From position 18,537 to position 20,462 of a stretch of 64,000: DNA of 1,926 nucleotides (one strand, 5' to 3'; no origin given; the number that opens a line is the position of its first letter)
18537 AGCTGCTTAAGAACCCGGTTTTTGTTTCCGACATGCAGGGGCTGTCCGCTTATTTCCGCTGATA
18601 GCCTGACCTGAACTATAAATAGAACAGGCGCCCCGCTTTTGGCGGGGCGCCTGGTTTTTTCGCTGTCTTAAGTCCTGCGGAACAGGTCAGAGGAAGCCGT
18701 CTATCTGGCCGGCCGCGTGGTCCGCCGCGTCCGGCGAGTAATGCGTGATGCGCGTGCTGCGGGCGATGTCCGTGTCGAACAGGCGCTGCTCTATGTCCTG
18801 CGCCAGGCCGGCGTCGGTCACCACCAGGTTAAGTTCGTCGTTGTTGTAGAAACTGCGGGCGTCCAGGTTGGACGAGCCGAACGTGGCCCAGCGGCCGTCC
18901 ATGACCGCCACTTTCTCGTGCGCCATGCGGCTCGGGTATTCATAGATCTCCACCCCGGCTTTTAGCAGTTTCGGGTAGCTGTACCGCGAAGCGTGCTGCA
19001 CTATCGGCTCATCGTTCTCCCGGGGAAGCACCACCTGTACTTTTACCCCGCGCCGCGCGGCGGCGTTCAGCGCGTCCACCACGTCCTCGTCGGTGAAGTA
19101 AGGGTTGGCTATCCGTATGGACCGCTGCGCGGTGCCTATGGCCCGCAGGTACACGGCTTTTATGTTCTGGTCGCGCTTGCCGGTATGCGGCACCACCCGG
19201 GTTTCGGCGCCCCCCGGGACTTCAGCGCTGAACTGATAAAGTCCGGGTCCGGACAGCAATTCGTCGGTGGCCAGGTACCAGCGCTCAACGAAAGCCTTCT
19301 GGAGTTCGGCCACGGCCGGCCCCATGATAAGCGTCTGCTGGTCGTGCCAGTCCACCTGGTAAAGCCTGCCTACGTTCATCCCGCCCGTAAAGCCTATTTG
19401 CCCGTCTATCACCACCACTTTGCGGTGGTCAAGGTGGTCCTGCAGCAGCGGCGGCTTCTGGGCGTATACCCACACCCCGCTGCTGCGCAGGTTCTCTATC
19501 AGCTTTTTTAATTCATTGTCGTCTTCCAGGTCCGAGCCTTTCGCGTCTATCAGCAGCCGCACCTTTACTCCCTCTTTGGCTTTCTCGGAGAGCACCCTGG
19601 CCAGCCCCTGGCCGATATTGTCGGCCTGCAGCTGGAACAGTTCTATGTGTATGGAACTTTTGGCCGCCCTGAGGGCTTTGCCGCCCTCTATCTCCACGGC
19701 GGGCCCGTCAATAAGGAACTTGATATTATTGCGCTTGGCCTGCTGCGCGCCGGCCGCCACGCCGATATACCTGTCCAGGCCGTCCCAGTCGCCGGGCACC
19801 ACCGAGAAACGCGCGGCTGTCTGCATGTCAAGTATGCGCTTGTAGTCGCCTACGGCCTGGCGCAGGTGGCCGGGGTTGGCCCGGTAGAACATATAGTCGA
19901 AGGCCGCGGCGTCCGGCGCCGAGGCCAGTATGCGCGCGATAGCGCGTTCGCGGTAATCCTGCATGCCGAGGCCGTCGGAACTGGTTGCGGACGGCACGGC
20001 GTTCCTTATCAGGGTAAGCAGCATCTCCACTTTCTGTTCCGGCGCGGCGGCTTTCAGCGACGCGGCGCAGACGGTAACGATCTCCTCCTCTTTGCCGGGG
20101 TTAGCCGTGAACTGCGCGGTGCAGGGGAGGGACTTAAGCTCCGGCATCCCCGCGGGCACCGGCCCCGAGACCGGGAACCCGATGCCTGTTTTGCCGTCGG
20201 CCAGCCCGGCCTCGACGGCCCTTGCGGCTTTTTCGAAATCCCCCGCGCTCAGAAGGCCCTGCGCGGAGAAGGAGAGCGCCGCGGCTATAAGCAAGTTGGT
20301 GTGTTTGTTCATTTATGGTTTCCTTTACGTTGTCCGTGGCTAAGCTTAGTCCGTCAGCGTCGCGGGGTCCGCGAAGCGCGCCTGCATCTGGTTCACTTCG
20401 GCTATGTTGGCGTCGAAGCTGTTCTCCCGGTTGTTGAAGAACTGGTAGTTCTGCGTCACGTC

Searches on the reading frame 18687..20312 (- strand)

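Call 58: search_protein_families(library=pfam, proteins=[window:18687-20312:-], max_evalue=0.01)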
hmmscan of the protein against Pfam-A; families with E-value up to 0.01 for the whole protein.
window:18687-20312:- (541 aa): 4 families
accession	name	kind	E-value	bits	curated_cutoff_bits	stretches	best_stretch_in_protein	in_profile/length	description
PF13091.12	PLDc_2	-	2.1e-50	170.4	27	2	389-510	2-127/132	PLD-like domain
PF00614.28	PLDc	-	4e-07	30.2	21.9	1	295-314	5-24/28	Phospholipase D Active site motif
PF07894.18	SACK1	-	0.00041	20.4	21.4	1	376-433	115-176/274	Scaffolding anchor of CK1 domain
PF24402.1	iHKD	-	0.00067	20.2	27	0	410-464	4-53/111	Inactive HKD-Rease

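Call 83: search_protein_families(library=ncbifam, proteins=[window:18687-20312:-], max_evalue=0.001)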
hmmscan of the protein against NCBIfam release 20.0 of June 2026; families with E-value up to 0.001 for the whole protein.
window:18687-20312:- (541 aa): 9 families
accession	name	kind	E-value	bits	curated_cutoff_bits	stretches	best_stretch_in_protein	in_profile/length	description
TIGR04265.1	bac_cardiolipin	equivalog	3.2e-67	227.5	290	1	185-524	109-459/483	cardiolipin synthase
NF008427.0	PRK11263.1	equivalog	1.1e-55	189.4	281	1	193-523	7-348/409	cardiolipin synthase ClsB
NF009107.0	PRK12452.1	equivalog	1.6e-50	172.4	787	1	187-523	132-484/509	cardiolipin synthase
NF038319.1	DISARM_DrmC_I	equivalog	2.2e-17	63.4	133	2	384-511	95-231/236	DISARM system phospholipase D-like protein DrmC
NF010492.0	PRK13912.1-3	equivalog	1.9e-14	53.6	297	1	382-506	34-163/178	nuclease NucT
NF010490.0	PRK13912.1-1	equivalog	5.4e-12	46.1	211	1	390-501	37-142/159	nuclease NucT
NF010491.0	PRK13912.1-2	equivalog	2.6e-11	43.6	225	1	387-500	40-159/180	nuclease NucT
NF010493.0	PRK13912.1-4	equivalog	3.6e-09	36.8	351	1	384-512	28-161/171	nuclease NucT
NF006946.0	PRK09428.1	equivalog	0.00075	18.5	314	0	369-429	236-298/451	CDP-diacylglycerol--serine O-phosphatidyltransferase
